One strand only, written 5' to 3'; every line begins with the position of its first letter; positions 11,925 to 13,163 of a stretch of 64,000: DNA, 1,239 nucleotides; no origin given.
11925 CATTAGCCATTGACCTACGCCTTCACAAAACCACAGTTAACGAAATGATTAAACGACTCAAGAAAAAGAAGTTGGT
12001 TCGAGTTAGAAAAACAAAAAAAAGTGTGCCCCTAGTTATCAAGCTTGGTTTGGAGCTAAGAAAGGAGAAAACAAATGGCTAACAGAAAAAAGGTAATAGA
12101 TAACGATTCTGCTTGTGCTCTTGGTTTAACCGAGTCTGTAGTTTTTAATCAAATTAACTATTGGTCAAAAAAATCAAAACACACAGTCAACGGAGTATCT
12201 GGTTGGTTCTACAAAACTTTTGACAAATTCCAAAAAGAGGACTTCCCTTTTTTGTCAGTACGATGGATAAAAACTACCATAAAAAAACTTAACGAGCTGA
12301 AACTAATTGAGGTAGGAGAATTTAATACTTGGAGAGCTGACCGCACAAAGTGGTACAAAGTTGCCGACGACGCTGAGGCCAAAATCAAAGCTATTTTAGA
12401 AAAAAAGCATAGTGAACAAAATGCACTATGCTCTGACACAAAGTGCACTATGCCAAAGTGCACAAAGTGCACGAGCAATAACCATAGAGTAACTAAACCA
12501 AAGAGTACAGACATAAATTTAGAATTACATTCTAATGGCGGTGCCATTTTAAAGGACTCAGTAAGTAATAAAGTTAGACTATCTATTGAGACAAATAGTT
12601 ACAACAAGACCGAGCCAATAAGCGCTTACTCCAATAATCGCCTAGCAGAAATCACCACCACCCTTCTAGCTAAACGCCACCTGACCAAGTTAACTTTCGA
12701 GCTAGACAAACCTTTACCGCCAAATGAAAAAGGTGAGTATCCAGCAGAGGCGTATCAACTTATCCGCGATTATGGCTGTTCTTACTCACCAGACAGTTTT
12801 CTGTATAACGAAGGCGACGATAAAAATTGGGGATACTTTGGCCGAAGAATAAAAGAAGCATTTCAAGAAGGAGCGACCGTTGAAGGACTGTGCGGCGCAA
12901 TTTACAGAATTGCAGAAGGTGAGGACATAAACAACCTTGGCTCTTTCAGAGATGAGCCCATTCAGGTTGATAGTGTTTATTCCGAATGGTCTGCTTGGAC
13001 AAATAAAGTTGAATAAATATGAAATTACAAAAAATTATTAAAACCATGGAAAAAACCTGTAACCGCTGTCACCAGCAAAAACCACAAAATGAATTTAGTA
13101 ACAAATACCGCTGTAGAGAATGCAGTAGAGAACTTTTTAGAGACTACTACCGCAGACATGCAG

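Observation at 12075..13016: Iteron-like GTGCAC repeats embedded in a putative replication-initiator gene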

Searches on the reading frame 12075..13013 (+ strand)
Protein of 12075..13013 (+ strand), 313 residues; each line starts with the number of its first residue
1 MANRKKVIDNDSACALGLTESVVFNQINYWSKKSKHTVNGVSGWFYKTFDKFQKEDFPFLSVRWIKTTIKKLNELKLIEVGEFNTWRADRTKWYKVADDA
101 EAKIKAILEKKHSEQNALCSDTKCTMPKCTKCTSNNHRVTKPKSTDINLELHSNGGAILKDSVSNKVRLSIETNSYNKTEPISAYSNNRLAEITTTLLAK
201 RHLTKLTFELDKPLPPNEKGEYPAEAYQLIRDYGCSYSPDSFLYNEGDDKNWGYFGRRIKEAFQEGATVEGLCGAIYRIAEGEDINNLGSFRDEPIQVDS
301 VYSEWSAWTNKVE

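Call 3: search_protein_families(library=pfam, proteins=[window:12075-13013:+], max_evalue=1)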
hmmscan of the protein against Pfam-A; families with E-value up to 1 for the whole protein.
window:12075-13013:+ (313 aa): 1 family
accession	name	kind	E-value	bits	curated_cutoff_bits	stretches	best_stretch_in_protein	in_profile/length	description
PF18915.5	DUF5667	-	0.12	13.3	27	1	162-195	13-46/99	Domain of unknown function (DUF5667)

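Call 4: search_protein_families(library=phrogs, proteins=[window:12075-13013:+], max_evalue=0.1)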
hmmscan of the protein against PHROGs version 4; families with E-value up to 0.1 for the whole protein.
window:12075-13013:+ (313 aa): 7 families
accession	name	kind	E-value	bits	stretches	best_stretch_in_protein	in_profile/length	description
phrog_6493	-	DNA, RNA and nucleotide metabolism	3.2e-20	73.6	1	17-152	23-158/261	DnaD-like helicase loader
phrog_11233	-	DNA, RNA and nucleotide metabolism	1.1e-19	72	1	5-156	3-152/297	replication initiation protein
phrog_428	-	DNA, RNA and nucleotide metabolism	2.8e-08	34.3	1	10-146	95-221/455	replication initiation protein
phrog_678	-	DNA, RNA and nucleotide metabolism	7e-08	33.4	1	25-164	61-196/346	replication initiation O-like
phrog_9773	-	DNA, RNA and nucleotide metabolism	2.7e-07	31.6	1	17-153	27-153/288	replication initiation O-like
phrog_20659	-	unknown function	0.0092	16.6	1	9-146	8-134/264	-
phrog_31310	-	unknown function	0.084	14.1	0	134-191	11-67/68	-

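Call 9: find_homologous_proteins(query=window:12075-13013:+, max_evalue=0.001)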
Query window:12075-13013:+ (313 aa): 1 proteins with E <= 0.001 among 622 candidates.
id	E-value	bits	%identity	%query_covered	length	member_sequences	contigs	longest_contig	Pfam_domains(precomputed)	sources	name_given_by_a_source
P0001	3.2e-212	721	100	100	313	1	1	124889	-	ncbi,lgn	-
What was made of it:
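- Tried and rejected: It returned only the query itself (call 9).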

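Call 13: find_encoding_contigs(protein=P0001, flank=10000, max_places=6)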
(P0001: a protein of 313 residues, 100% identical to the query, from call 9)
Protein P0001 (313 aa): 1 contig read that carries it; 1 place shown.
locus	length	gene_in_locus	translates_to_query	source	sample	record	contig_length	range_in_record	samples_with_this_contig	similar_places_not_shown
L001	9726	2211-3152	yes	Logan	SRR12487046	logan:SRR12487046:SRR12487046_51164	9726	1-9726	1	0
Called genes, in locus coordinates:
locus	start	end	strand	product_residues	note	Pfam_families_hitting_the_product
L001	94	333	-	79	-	-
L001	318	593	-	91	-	-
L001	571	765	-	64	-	-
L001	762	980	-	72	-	-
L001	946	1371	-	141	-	-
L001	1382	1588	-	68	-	-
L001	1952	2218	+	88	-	-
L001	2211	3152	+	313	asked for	-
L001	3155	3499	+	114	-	-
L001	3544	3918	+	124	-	-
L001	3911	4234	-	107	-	-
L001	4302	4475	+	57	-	-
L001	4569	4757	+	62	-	-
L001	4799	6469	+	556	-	PF00239:Resolvase, PF07508:Recombinase, PF13408:Zn_ribbon_recom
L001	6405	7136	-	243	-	-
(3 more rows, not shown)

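Call 14: search_solved_structures(query=window:12075-13013:+, max_evalue=10, show_alignments=2)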
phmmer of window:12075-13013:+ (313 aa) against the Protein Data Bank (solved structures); distinct sequences matched with E-value up to 10: 1.
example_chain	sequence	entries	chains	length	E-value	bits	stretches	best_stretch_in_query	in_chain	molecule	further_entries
5ahy_A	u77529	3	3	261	2.2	10.6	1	40-67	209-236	HALORHODOPSIN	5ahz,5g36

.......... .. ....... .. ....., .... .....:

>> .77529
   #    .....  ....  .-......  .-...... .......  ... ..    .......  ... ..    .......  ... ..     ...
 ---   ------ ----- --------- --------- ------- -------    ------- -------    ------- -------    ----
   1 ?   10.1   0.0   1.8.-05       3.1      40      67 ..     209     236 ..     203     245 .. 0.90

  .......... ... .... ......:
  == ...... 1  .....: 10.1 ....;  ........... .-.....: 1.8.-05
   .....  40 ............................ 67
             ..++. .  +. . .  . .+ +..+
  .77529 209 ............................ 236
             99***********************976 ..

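Call 15: search_protein_families(library=ncbifam, proteins=[window:12075-13013:+], max_evalue=1)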
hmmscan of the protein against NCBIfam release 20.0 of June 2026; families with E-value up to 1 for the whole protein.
window:12075-13013:+ (313 aa): 0 families
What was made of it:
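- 12630..13013 (+): Region coding the C-terminal domain (aa about 186-313). It is shared only with P0002 and P0003. I infer that it recruits the host helicase or loader. There are no Pfam, NCBIfam or PDB matches (calls 3, 14, 15).
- Tried and rejected: They gave nothing useful (calls 3, 14, 15).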

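Call 18: search_protein_representatives(protein=window:12075-13013:+)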
Query: 313 residues. Proteins with E-value up to 0.001 (for the whole library): 4506; up to 1e-10: 309; up to 1e-30: 3. The best 150 are listed.
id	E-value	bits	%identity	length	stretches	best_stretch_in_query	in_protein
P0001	1.0e-212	721.3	100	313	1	1-313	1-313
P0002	1.4e-46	175.5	44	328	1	3-258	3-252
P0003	1.5e-34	136.0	37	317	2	144-281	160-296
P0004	2.7e-22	95.8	38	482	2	12-99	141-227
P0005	6.4e-21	91.3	34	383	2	10-98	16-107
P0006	7.1e-20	87.8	34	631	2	12-99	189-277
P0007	6.4e-19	84.7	34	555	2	12-96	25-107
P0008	2.6e-17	79.4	32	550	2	12-104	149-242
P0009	4.9e-17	78.5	36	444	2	14-98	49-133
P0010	7.9e-17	77.8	43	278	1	6-100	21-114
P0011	1.0e-16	77.5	32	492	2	15-109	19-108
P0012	1.2e-16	77.2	37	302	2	11-96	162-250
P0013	1.0e-15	74.2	35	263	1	12-155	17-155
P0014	1.1e-15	74.1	46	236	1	9-97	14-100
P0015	1.3e-15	73.8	32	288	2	13-148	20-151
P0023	5.7e-15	71.7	34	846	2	11-99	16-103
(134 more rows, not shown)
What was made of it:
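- On phrog_6493 / phrog_11233 'DRTKWY' winged-helix phage initiators: There are 4506 library hits (call 18).
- The N-terminal domain matches replication-initiator PHROGs (call 4) and 4506 library proteins (call 18).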

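Call 20: search_protein_families(library=pfam, proteins=[P0002, P0003, P0004, P0005, P0006, P0007, P0010, P0013, P0014, P0023], max_evalue=0.01)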
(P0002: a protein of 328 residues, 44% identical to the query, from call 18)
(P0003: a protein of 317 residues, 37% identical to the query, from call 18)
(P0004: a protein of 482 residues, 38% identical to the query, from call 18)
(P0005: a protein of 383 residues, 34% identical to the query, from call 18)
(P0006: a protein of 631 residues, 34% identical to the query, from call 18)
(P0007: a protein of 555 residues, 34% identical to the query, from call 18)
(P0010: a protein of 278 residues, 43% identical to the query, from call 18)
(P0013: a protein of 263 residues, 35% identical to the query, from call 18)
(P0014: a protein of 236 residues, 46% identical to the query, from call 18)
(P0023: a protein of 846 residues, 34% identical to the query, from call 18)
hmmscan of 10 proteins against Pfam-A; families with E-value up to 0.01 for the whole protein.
P0002 (328 aa): 0 families

P0003 (317 aa): 0 families

P0004 (482 aa): 1 family
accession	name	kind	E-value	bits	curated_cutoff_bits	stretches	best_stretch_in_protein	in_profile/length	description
PF23518.1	WW_2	-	0.0025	17.8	27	0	158-177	11-28/36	WW domain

P0005 (383 aa): 1 family
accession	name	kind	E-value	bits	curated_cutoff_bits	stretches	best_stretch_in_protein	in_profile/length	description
PF09079.17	Cdc6_C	-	0.002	18.5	25.1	0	65-107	46-88/96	CDC6, C terminal winged helix domain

P0006 (631 aa): 0 families

P0007 (555 aa): 1 family
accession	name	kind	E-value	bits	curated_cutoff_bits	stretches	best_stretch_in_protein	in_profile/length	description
PF03551.20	PadR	-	0.0035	17.8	27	0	201-234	33-66/75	Transcriptional regulator PadR-like family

P0010 (278 aa): 0 families

P0013 (263 aa): 1 family
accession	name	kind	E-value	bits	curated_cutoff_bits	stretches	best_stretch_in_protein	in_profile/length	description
PF07261.16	DnaB_2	-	4.2e-15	55.6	22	1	156-224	1-73/74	Replication initiation and membrane attachment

P0014 (236 aa): 2 families
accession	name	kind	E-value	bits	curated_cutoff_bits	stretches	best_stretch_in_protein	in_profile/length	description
PF07261.16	DnaB_2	-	4.5e-05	23.5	22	1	149-184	27-62/74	Replication initiation and membrane attachment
PF01047.28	MarR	-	0.0063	16.8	24.6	0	64-82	30-48/59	MarR family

P0023 (846 aa): 0 families
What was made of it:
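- Closest known: Phage 'DRTKWY' winged-helix initiators. Different: This protein lacks the DnaB_2/DnaD C-terminal domain seen in members such as P0013 and P0014 (calls 3, 20).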

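Call 21: find_encoding_contigs(protein=P0002, flank=6000, max_places=4)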
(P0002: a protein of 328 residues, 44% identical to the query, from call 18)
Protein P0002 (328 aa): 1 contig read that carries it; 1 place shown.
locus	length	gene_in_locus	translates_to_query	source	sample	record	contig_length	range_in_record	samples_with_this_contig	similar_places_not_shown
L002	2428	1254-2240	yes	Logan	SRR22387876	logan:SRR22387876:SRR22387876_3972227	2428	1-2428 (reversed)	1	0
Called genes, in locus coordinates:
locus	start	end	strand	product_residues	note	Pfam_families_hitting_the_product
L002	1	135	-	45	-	?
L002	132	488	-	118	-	-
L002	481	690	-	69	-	PF12728:HTH_17 (weak)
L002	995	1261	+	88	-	-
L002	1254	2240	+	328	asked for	-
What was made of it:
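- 11816..12082 (+): 88-aa small winged-helix protein gene. It overlaps the start of rep by 8 nt and probably regulates the module. An 88-aa gene sits in the same position in L002 (call 21).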

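Call 22: find_encoding_contigs(protein=P0003, flank=6000, max_places=4)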
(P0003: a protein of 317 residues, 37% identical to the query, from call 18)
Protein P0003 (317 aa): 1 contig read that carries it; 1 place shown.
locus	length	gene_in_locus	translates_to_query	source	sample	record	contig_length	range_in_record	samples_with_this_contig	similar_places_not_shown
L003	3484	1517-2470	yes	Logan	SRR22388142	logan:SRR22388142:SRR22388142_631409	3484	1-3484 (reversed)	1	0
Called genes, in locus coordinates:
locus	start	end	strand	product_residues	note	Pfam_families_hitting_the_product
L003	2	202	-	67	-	?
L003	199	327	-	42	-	-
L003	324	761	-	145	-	-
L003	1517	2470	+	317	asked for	-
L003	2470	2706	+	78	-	-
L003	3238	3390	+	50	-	-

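Call 28: find_related_loci(query=A1, collection=genome_contigs, flank=8000)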
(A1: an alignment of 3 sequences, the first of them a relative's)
Query A1 (313 aa) in genome_contigs; peptide patterns used: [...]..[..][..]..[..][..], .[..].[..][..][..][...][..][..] (x = any residue, [..] = any of these).
143 stretches matched a pattern; 1 encode a relative of the query (tblastn E <= 1e-3); 1 distinct loci.
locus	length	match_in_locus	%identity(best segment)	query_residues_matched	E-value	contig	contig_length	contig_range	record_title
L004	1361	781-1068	33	1-96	1e-12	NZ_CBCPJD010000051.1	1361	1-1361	Morganella psychrotolerans strain MIP2488 isolate MIP2488 44, whole genome shotgun sequence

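Call 29: find_related_loci(query=A1, collection=viral_contigs, flank=5000)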
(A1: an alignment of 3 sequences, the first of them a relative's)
Query A1 (313 aa) in viral_contigs; peptide patterns used: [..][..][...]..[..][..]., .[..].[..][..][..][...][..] (x = any residue, [..] = any of these).
140 stretches matched a pattern; 4 encode a relative of the query (tblastn E <= 1e-3); 4 distinct loci.
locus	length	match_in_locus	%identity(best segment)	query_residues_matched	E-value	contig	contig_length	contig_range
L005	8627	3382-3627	44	13-96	5e-16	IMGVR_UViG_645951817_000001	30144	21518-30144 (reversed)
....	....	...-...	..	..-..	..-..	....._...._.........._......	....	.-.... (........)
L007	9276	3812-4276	32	13-180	3e-15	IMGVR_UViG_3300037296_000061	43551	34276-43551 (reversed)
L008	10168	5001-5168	39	18-79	3e-6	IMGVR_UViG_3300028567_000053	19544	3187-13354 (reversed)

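Call 30: search_dna_similar(query=window:12075-13013:+, collection=phages, mode=protein, max_evalue=0.001, max_rows=40)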
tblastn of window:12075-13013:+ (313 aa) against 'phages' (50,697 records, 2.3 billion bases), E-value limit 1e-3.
Records with a match: 69; places in all: 69; records where one place covers at least 80% of the query: 0.
Best place of each record, by identity: <60% 69.
By first word of the organism name: Staphylococcus 33; Klebsiella 10; Bacillus 10; Lactobacillus 4; Listeria 3; Pseudomonas 3; Erwinia 2; Geobacillus 1; Pseudoalteromonas 1; Providencia 1; and 1 more.
By host as written in the record: Staphylococcus aureus 14; - 7; Klebsiella pneumoniae 5; Listeria monocytogenes 3; Klebsiella pneumoniae 51503 2; Staphylococcus aureus 1 2; Bacillus halmapalus DSM 29712 2; Staphylococcus pseudintermedius strain E139 2; and 26 more.
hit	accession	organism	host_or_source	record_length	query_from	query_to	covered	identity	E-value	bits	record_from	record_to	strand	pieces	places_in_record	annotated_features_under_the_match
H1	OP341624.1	Geobacillus phage vB_GthS_NIIg9.7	Geobacillus thermodenitrificans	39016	4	96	30%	39.8%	5e-11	69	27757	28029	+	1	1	DNA replication initiation protein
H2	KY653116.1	Staphylococcus phage IME1318_01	Staphylococcus haemolyticus IME1318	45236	13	96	27%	42.9%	2e-11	71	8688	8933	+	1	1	replication initiation protein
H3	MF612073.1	Klebsiella phage SopranoGao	Klebsiella pneumoniae 51503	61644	1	96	31%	36.7%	5e-11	69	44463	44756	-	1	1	transcriptional regulator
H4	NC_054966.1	Klebsiella phage SopranoGao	Klebsiella pneumoniae 51503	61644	1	96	31%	36.7%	5e-11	69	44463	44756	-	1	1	replication initiation O-like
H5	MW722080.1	Klebsiella phage vB_KpnP_ZX1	Klebsiella sp.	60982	1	96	31%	36.7%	6e-11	69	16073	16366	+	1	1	transcriptional regulator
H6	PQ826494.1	Staphylococcus phage vB_SauS_Q5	Staphylococcus aureus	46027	13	96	27%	41.7%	2e-10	68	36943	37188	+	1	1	hypothetical protein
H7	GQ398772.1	Staphylococcus phage P954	Staphylococcus aureus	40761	13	96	27%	41.7%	2e-10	67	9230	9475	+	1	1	hypothetical protein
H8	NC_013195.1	Staphylococcus phage P954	Staphylococcus aureus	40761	13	96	27%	41.7%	2e-10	67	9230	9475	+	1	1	DnaD-like helicase loader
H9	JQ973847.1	Staphylococcus phage StauST398-3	Staphylococcus aureus 1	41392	13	96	27%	41.7%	2e-10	67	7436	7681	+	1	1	hypothetical protein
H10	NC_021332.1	Staphylococcus phage StauST398-3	Staphylococcus aureus 1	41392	13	96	27%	41.7%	2e-10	67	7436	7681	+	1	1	DnaD-like helicase loader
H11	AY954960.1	Staphylococcus phage 96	-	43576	13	96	27%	41.7%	2e-10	67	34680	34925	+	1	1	ORF015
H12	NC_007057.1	Staphylococcus phage 96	Staphylococcus aureus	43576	13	96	27%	41.7%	2e-10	67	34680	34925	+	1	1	DnaD-like helicase loader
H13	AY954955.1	Staphylococcus phage 42E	-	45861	13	96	27%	41.7%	2e-10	67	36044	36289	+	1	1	ORF016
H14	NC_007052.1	Staphylococcus phage 42E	Staphylococcus aureus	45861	13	96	27%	41.7%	2e-10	67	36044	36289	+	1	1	DnaD-like helicase loader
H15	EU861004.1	Staphylococcus phage vB_SauS-phiIPLA88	Staphylococcus aureus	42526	13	96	27%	41.7%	2e-10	67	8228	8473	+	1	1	gp17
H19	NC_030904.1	Bacillus phage vB_BhaS-171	Bacillus halmapalus DSM 29712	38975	13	96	27%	41.7%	2e-9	65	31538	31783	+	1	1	DnaD-like helicase loader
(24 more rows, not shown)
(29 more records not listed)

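Call 31: search_dna_similar(query=window:12075-13013:+, collection=plasmids, mode=protein, max_evalue=0.001, max_rows=30)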
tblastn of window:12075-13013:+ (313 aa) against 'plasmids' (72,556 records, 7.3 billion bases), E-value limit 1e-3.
Records with a match: 54; places in all: 54; records where one place covers at least 80% of the query: 0.
Best place of each record, by identity: <60% 54.
By first word of the organism name: Bacillus 17; Levilactobacillus 6; Ligilactobacillus 5; Clostridium 4; Lactobacillus 4; Staphylococcus 2; Streptococcus 2; Klebsiella 2; Lysinibacillus 2; Proteus 2; and 8 more.
By predicted mobility (MOB-suite, as given by PLSDB): non-mobilizable 49; mobilizable 4; conjugative 1.
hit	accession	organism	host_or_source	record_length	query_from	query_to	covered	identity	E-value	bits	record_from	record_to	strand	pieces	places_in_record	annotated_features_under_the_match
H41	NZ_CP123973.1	Ligilactobacillus salivarius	pure culture,pig intestine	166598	4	96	30%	39.4%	1e-9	67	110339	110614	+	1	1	conserved phage C-terminal domain-containing protein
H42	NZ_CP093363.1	Apilactobacillus apisilvae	Austroplebeia australis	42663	4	96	30%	38.7%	7e-9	64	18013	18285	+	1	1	conserved phage C-terminal domain-containing protein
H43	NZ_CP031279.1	Staphylococcus hominis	Buffalo milk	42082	13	96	27%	42.9%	5e-10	68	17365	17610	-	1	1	conserved phage C-terminal domain-containing protein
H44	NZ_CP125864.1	Staphylococcus aureus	-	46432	13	96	27%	41.7%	6e-10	67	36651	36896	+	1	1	DnaD domain protein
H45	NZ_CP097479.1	Fructilactobacillus ixorae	Ixora coccinea L.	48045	7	96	29%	38.9%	7e-9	64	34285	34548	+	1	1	conserved phage C-terminal domain-containing protein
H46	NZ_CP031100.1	Clostridium botulinum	-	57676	7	96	29%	38.7%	3e-10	68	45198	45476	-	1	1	hypothetical protein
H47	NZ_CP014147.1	Clostridium botulinum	Microbial isolate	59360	7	96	29%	38.7%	3e-10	68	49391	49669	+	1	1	hypothetical protein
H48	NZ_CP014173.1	Clostridium botulinum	Microbial isolate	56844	7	96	29%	38.7%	7e-10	67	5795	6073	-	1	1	hypothetical protein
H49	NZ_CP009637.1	Bacillus cereus 03BB108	Dust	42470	13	96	27%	40.5%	8e-9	64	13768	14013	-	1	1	hypothetical protein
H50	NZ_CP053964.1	Bacillus cereus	-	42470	13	96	27%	40.5%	8e-9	64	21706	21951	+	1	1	hypothetical protein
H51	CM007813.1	Clostridium sporogenes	whole organism,isolate obtained from ...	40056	7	96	29%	37.6%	2e-8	63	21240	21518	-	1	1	DnaD/DnaB domain of replication protein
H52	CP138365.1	Streptococcus agalactiae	Homo sapiens,cell culture,urine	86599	13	98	27%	39.3%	1e-8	64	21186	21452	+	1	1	DUF6017 domain-containing protein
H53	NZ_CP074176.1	Enterobacter asburiae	lake water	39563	1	96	31%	33.7%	1e-6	57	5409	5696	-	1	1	conserved phage C-terminal domain-containing protein | DUF4222 domain-containing protein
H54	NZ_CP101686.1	Ligilactobacillus salivarius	Yunnan Silkie Chicken,Pure culture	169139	6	99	30%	34.0%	3e-10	69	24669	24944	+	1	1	conserved phage C-terminal domain-containing protein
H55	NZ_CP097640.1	Ligilactobacillus salivarius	Sinocyclocheilus grahami,Pure ...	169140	6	99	30%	34.0%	3e-10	69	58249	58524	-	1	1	conserved phage C-terminal domain-containing protein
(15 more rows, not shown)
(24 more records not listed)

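Call 32: get_annotated_region(hit=H1, flank=2000)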
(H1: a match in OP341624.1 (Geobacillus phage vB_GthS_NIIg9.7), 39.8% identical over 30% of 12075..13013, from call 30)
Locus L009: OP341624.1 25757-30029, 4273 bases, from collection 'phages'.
description: Geobacillus phage vB_GthS_NIIg9.7, complete genome.
organism: Geobacillus phage vB_GthS_NIIg9.7 (NCBI taxid 2985562)
taxonomy: Viruses; Duplodnaviria; Heunggongvirae; Uroviricota; Caudoviricetes
host: Geobacillus thermodenitrificans; source: compost heaps; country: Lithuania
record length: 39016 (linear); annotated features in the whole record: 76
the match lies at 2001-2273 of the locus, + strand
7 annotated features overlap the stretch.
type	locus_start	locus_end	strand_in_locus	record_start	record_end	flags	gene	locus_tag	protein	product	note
CDS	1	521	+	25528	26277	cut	-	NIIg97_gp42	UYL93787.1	Rha family transcriptional regulator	-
CDS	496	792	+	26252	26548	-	-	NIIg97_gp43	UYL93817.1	hypothetical protein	-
CDS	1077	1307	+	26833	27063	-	-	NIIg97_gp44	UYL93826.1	XRE family transcriptional regulator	-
CDS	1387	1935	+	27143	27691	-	-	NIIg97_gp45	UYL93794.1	putative endonuclease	Endonuclease_DUF559 domain-containing protein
CDS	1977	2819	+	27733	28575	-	-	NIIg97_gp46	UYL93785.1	DNA replication initiation protein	DnaD domain-containing protein; DNA replication initiation protein DnaD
CDS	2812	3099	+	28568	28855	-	-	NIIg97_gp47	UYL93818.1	loader and inhibitor of replicative helicase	Inhibitor_G39P domain-containing protein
CDS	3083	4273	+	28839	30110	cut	-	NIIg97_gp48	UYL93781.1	replicative DNA helicase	-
